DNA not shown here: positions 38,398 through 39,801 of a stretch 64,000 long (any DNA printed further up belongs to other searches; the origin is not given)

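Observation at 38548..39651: HNH protein with a large unassignable N-terminal domain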

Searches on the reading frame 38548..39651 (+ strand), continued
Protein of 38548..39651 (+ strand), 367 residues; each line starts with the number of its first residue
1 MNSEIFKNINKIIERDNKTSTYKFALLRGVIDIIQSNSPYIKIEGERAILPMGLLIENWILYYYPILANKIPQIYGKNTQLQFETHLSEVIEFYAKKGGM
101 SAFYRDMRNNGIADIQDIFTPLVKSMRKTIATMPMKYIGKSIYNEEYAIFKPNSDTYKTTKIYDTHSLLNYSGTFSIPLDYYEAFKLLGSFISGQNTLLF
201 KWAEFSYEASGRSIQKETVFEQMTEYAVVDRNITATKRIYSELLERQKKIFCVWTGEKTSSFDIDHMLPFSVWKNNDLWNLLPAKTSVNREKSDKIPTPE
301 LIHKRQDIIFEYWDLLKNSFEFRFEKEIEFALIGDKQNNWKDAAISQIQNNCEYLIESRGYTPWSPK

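Call 14: find_encoding_contigs(protein=P0032, flank=10000, max_places=2)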
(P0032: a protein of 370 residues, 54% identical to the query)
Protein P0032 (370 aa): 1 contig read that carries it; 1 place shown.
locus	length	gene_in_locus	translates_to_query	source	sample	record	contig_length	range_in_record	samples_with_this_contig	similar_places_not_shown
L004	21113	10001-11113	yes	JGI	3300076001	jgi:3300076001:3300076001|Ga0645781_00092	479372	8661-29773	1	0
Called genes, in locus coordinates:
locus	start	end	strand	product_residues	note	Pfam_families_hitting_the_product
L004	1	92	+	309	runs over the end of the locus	PF01370:Epimerase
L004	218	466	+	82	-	-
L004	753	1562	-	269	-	PF01209:Ubie_methyltran (weak), PF13489:Methyltransf_23, PF02390:Methyltransf_4 (weak), PF08241:Methyltransf_11, PF08242:Methyltransf_12, PF13649:Methyltransf_25, PF13847:Methyltransf_31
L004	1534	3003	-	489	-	PF04932:Wzy_C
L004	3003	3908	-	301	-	-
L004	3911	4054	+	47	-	-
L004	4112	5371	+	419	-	PF02463:SMC_N (faint), PF13175:AAA_15 (weak), PF13476:AAA_23 (weak), PF13304:AAA_21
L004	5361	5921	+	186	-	PF13707:RloB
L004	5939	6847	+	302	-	PF04343:DUF488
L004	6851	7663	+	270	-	-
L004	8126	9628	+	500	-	-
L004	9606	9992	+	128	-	-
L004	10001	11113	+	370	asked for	PF13395:HNH_4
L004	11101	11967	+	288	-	PF13489:Methyltransf_23, PF08241:Methyltransf_11 (faint), PF08242:Methyltransf_12 (faint), PF13649:Methyltransf_25 (faint), PF11969:DcpS_C, PF01230:HIT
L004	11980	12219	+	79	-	-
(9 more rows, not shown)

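Call 15: find_encoding_contigs(protein=P0098, flank=10000, max_places=3)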
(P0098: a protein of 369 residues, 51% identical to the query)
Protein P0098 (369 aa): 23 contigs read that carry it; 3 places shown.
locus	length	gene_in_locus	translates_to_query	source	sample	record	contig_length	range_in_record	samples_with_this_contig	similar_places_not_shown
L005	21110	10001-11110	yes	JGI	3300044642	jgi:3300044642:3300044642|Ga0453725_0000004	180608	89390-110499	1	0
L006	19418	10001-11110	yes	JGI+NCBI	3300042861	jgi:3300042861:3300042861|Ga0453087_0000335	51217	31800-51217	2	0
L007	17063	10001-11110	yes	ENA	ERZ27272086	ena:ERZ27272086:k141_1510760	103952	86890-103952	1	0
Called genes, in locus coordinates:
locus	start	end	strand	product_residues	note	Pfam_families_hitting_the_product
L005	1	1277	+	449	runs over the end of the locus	PF01225:Mur_ligase, PF08245:Mur_ligase_M, PF02875:Mur_ligase_C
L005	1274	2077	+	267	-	-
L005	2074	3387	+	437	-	PF11104:PilM_2 (faint), PF14450:FtsA (weak), PF02491:SHS2_FTSA, PF06277:EutA (weak), PF06723:MreB_Mbl, PF14450:FtsA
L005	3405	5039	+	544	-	PF00091:Tubulin, PF12327:FtsZ_C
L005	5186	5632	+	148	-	PF09424:YqeY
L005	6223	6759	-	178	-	PF08547:CIA30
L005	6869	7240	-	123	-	-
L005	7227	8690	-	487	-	PF00158:Sigma54_activat (faint), PF07728:AAA_5 (faint)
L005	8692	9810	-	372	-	PF27098:Rv0959_3rd, PF13519:VWA_2 (weak)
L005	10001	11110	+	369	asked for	PF13395:HNH_4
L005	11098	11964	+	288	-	PF13489:Methyltransf_23, PF08242:Methyltransf_12 (faint), PF13649:Methyltransf_25 (faint), PF11969:DcpS_C, PF01230:HIT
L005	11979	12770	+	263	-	PF13091:PLDc_2, PF17726:DpnI_C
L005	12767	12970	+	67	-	PF27350:AF_1447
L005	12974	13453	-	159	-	PF05869:Dam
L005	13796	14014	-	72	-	-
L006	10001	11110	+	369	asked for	PF13395:HNH_4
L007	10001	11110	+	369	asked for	PF13395:HNH_4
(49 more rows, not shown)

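Call 17: search_protein_families(library=padloc, proteins=[L002:5261-5692:+, L002:5696-6232:+, L002:6234-7322:+, L002:7319-8131:+, L002:8135-9637:+, L002:9615-10001:+, L002:11107-11973:+, L001:8357-9781:+], max_evalue=0.1)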
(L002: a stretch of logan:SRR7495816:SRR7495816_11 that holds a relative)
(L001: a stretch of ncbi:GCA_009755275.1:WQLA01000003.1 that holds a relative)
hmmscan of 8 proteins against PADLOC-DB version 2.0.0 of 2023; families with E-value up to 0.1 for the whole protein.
L002:5261-5692:+ (143 aa): 11 families
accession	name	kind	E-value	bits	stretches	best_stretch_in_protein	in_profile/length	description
PDLC02760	SspB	-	7.6e-70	233.5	1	8-141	2-135/269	SspB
PDLC02766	SspB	-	1.3e-46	157.2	1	8-137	1-134/285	SspB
PDLC02768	SspB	-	1e-41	141.2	1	9-136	2-134/295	SspB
PDLC02769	SspB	-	1.2e-39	134.4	1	9-138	2-139/282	SspB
PDLC02764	SspB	-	3.9e-32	109.7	1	10-132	1-126/276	SspB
PDLC02763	SspB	-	1.6e-19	68.6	1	7-118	4-115/279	SspB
PDLC02767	SspB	-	3.9e-18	64.1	1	8-122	6-125/295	SspB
PDLC02765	SspB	-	1.2e-17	62.9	1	9-135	3-131/292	SspB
PDLC02762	SspB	-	3.1e-15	54.3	1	9-137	2-135/293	SspB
PDLC02761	SspB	-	1.4e-12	45.5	1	10-82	1-80/340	SspB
PDLC02510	BrxP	-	1.7e-05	21.3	1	10-79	525-586/779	BrxP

L002:5696-6232:+ (178 aa): 3 families
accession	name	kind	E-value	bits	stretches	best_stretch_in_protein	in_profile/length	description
PDLC02911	VakA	-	1.9e-06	26.6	1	3-132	3-118/163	-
PDLC04690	PDC-M51B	-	0.00019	19.2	1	6-34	5-33/191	-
PDLC04790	PDC-S01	-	0.029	11.1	1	5-47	29-71/422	-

L002:6234-7322:+ (362 aa): 0 families

L002:7319-8131:+ (270 aa): 1 family
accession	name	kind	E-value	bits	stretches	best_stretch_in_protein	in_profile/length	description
PDLC04960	PDC-S21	-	0.018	12.5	1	97-133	269-305/336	-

L002:8135-9637:+ (500 aa): 6 families
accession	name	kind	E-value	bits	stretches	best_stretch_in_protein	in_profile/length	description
PDLC04422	PDC-M11A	-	7.9e-213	705.9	1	1-499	1-500/501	-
PDLC04419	PDC-M11A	-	4.5e-116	386.1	1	148-500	5-357/357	-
PDLC04421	PDC-M11A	-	2.5e-75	252.1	1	1-480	1-473/486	-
PDLC04418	PDC-M11A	-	3.2e-56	189.1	1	152-500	89-444/444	-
PDLC04420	PDC-M11A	-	1.9e-52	176.4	1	112-487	2-371/376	-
PDLC04417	PDC-M11A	-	6.9e-49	165.1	1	1-499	1-500/501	-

L002:9615-10001:+ (128 aa): 3 families
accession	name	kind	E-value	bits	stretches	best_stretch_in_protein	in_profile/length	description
PDLC04425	PDC-M11B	-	1e-52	176.1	1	1-125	1-125/132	-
PDLC04424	PDC-M11B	-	4.8e-40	134.8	1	1-125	8-132/142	-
PDLC04423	PDC-M11B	-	2.6e-22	77.5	1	5-124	1-120/164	-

L002:11107-11973:+ (288 aa): 2 families
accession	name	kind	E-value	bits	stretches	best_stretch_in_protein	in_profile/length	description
PDLC00441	ThsC2|ThsC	-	5.8e-12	43.7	1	162-264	8-113/148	HIT family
PDLC04134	mad2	-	0.0071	13.2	1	33-125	344-411/492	mads_2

L001:8357-9781:+ (474 aa): 2 families
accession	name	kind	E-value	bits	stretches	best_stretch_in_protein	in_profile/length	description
PDLC04597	PDC-M36A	-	7e-40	135.2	1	3-459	8-439/457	-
PDLC04598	PDC-M36A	-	9.2e-17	59.5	1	128-460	4-313/330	-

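Call 20: predict_structure(alignment_id=A1)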
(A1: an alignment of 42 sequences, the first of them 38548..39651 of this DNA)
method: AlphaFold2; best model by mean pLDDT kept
length: 367 residues; sequences in the alignment: 42
mean_pLDDT: 77.3   pTM: 0.77
mean pLDDT of the five models: 77.3, 76.5, 75.5, 73.6, 72.7
residues with pLDDT >= 90: 56; 70-90: 207; 50-70: 90; < 50: 14
segments of 3 or more residues with pLDDT < 50: 193-195, 228-230, 269-275
pLDDT, mean of each block of 10 residues (from residue 1): 72 59 80 82 92 90 83 64 91 88 78 88 92 73 67 75 84 91 79 54 65 65 58 65 81 87 63 52 81 83 90 86 77 75 87 81 82
secondary structure, 60 per line:
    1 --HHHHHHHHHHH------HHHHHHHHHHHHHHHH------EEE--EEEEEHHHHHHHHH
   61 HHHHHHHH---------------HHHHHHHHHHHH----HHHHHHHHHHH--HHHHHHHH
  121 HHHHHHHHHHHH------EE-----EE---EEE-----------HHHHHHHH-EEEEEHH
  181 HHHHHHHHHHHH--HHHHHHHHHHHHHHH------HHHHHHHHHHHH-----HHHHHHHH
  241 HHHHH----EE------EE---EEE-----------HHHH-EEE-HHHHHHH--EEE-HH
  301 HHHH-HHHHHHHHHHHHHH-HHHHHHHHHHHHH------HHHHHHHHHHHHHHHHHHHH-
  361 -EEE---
elements in order: H3-13 H20-35 E42-44 E47-51 H52-68 H84-95 H100-110 H113-132 E151-153 H165-172 E174-178 H179-192 H195-209 H216-227 H233-245 E263-265 H277-280 E282-284 H286-292 E295-297 H299-304 H306-319 H321-333 H340-359 E362-364

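Call 21: find_related_loci(query=A1, collection=genome_contigs, flank=10000)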
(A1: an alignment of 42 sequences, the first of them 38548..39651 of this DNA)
Query A1 (367 aa) in genome_contigs; peptide patterns used: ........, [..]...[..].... (x = any residue, [..] = any of these).
598 stretches matched a pattern (row limit reached: there are more); 577 encode a relative of the query (tblastn E <= 1e-3); the best 80 are kept; 80 distinct loci.
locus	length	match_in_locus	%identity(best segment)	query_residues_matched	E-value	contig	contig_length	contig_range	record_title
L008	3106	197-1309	63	1-365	3e-172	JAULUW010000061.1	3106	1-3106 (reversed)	MAG: Bacteroidia bacterium isolate P_BACT2 NODE_133364_length_3106_cov_1.354481, whole genome shotgun sequence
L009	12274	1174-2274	52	1-364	6e-129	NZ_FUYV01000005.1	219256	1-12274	Alkalitalea saponilacus strain DSM 24412, whole genome shotgun sequence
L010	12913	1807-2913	53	1-364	2e-129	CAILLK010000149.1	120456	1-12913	MAG: uncultured Bacteroidetes bacterium isolate AM_bin-0098 genome assembly, contig: bin-0098:149/163, whole genome shot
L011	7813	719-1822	52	1-364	1e-128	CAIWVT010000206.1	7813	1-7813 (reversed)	uncultured bacterium isolate KR_bin-2776 genome assembly, contig: bin-2776:206/679, whole genome shotgun sequence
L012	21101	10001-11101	52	1-364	4e-128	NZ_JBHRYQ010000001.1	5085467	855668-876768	Lacihabitans lacunae strain CECT 7956 Chromosome1, whole genome shotgun sequence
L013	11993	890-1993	53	1-364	3e-128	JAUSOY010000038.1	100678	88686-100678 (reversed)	MAG: Bacteroidales bacterium isolate E21_metabat.bin.19 E21_k141_21131, whole genome shotgun sequence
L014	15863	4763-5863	52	1-364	1e-127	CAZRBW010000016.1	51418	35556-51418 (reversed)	MAG TPA_asm: uncultured Roseivirgaceae bacterium isolate SRP319275_co6_61 genome assembly, contig: NODE_104_length_51418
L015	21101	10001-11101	51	1-364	5e-128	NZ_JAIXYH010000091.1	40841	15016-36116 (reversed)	MAG: Flavobacterium sp. isolate D8_MAG_00001 pond_D8_MAG_00001_000000000046, whole genome shotgun sequence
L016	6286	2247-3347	51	1-364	6e-128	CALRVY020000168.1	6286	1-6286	MAG: Pseudanabaena sp. UWO311 isolate JJ-KV9-13-3-m1-bin300 genome assembly, contig: JJ-ZL85-90-C1094, whole genome shot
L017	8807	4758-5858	52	1-365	9e-128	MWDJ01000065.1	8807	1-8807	MAG: Bacteroidetes bacterium ADurb.Bin145 BWX96_contig000065, whole genome shotgun sequence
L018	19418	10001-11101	51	1-364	3e-127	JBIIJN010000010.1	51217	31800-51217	MAG: Crocinitomicaceae bacterium isolate ME2001-10-09pf_3300042861_group1_bin13 Rohwer_bin702_scaffold_381_c1, whole gen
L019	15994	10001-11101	52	1-364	1e-127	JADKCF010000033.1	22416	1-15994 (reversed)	MAG: Saprospiraceae bacterium isolate OdNE_18-Q3-R46-58_BATAC.404 tig00043974-10-222910, whole genome shotgun sequence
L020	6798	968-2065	51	1-364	2e-127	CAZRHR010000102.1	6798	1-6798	MAG TPA_asm: uncultured Candidatus Competibacteraceae bacterium isolate SRP319275_co3_2 genome assembly, contig: NODE_10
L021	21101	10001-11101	53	1-364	7e-127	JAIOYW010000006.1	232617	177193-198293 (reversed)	MAG: Ignavibacteriales bacterium isolate Tobar12.5m-G23 Tobar12-5m-20mill-C18, whole genome shotgun sequence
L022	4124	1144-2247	52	1-364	2e-128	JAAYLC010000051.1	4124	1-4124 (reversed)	MAG: Bacteroidetes bacterium isolate AS15tlH2ME_132 106016_AS15, whole genome shotgun sequence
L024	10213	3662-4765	53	1-364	7e-126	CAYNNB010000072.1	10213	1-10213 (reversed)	MAG TPA_asm: uncultured Flavobacterium sp. isolate SRP135725_co1_353 genome assembly, contig: NODE_9304_length_10213_cov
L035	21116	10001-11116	51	1-367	3e-124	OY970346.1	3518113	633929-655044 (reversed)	MAG: uncultured Bacteroidales bacterium isolate MFD01476.bin.1.81 genome assembly, chromosome: 1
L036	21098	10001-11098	51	3-365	3e-124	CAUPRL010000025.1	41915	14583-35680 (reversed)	MAG: uncultured Flavobacterium sp. isolate m19-metabat.11 genome assembly, contig: m19-c144, whole genome shotgun sequen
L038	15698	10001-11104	51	1-364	6e-124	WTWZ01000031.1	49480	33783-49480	MAG: Prolixibacteraceae bacterium isolate X3_MetaBAT.42 scaffold_958, whole genome shotgun sequence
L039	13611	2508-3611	53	1-364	5e-124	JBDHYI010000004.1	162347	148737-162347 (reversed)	MAG: Chitinophagaceae bacterium isolate AS-MESO-OLR.191 NODE_175_length_162347_cov_15.102551, whole genome shotgun seque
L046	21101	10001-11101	51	1-364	8e-123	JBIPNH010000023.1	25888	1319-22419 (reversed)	MAG: Bacteroidia bacterium isolate ME2018-05-07_3300042481_group8_bin7 Rohwer_bin1035_scaffold_192_c1, whole genome shot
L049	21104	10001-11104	50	1-364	1e-122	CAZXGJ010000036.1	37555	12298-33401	MAG TPA_asm: uncultured Ignavibacteriaceae bacterium isolate binchicken_co58_56 genome assembly, contig: NODE_854_length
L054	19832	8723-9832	50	1-365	3e-122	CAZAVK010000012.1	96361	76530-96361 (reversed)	MAG TPA_asm: uncultured Rikenella sp. isolate binchicken_co87_348 genome assembly, contig: NODE_268_length_96361_cov_13.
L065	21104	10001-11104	50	1-364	3e-119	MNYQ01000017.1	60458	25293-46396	MAG: Ignavibacteria bacterium CG2_30_36_16 cg2_3.0_scaffold_162_c, whole genome shotgun sequence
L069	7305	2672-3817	47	1-364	9e-119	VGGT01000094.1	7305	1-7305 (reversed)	MAG: Bacteroidetes bacterium isolate M_DeepCast_50m_m1_285 M_DeepCast_50m_m1_285_Ga0194121_10018707, whole genome shotgu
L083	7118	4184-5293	50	1-365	2e-115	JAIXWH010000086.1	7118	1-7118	MAG: Chitinophagaceae bacterium isolate D4_MAG_00012 pond_D4_MAG_00012_000000000105, whole genome shotgun sequence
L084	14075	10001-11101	47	3-364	4e-115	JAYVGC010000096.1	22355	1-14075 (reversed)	MAG: Flavobacterium sp. isolate GL45_UP_metabat_13 GL45_UP_metabat_13_95, whole genome shotgun sequence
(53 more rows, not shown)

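Call 27: fold_search(model_id=the predicted structure, library=pdb)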
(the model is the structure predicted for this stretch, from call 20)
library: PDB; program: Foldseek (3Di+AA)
matches with E <= 10: 88; with E <= 0.001: 0
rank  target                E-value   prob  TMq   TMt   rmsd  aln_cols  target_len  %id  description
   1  7z4j_B                2.3e-02  0.93  0.18  0.06  15.0       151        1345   20  SpCas9 bound to 18-nucleotide complementary DNA substrate in the catalytic state (released 2022-08-31)
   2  9w7v_A                2.9e-02  0.80  0.18  0.06  17.8       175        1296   21  SuperFi Cas9 - 20nt sgRNA - DNA ternary complex Class D (released 2025-12-31)
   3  6o0y_A                3.7e-02  0.93  0.19  0.07  19.0       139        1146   19  Conformational states of Cas9-sgRNA-DNA ternary complex in the presence of magnesium (released 2019-07-10)
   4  8t7s_A                3.7e-02  0.85  0.18  0.06  15.0       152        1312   20  SpRYmer bound to NAC PAM DNA (released 2024-05-01)
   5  5b2s_B                5.1e-02  0.77  0.17  0.06  14.5       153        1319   21  Crystal structure of the Streptococcus pyogenes Cas9 EQR variant in complex with sgRNA and target DNA (TGAG PAM) (released 2016-03-23)
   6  8t6x_A                6.6e-02  0.80  0.18  0.06  15.2       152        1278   20  SpRY-Cas9:gRNA complex targeting TAC PAM DNA with 18 bp R-loop (released 2024-05-01)
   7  9wa9_A                7.7e-02  0.85  0.19  0.07  15.1       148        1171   18  SuperFi Cas9 - 22nt sgRNA - DNA ternary complex Class B (released 2025-12-31)
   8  6k4p_B                9.4e-02  0.66  0.17  0.06  14.2       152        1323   21  Crystal structure of xCas9 in complex with sgRNA and DNA (TGG PAM) (released 2019-09-25)
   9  6o56_A                1.1e-01  0.84  0.17  0.38  10.9       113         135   22  HNH Nuclease from S. pyogenes Cas9 (released 2020-01-15)
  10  3etv                  1.1e-01  0.09  0.12  0.13  19.3       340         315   12  Crystal structure of a Tip20p-Dsl1p fusion protein (released 2009-01-20)
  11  7qqu_B                1.5e-01  0.57  0.17  0.06  14.6       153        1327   21  SpCas9 bound to FANCF off-target2 DNA substrate (released 2022-10-26)
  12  7ox7_B                1.7e-01  0.54  0.17  0.06  14.1       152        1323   20  Target-bound SpCas9 complex with TRAC chimeric RNA-DNA guide (released 2021-09-15)
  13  6ai6_A                1.8e-01  0.51  0.18  0.06  14.2       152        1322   21  Crystal structure of SpCas9-NG (released 2018-10-31)
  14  5b2r_B                2.1e-01  0.44  0.17  0.06  14.4       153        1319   21  Crystal structure of the Streptococcus pyogenes Cas9 VQR variant in complex with sgRNA and target DNA (TGA PAM) (released 2016-03-23)
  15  7ox8_B                2.9e-01  0.38  0.17  0.06  14.4       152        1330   21  Target-bound SpCas9 complex with TRAC full RNA guide (released 2021-09-15)
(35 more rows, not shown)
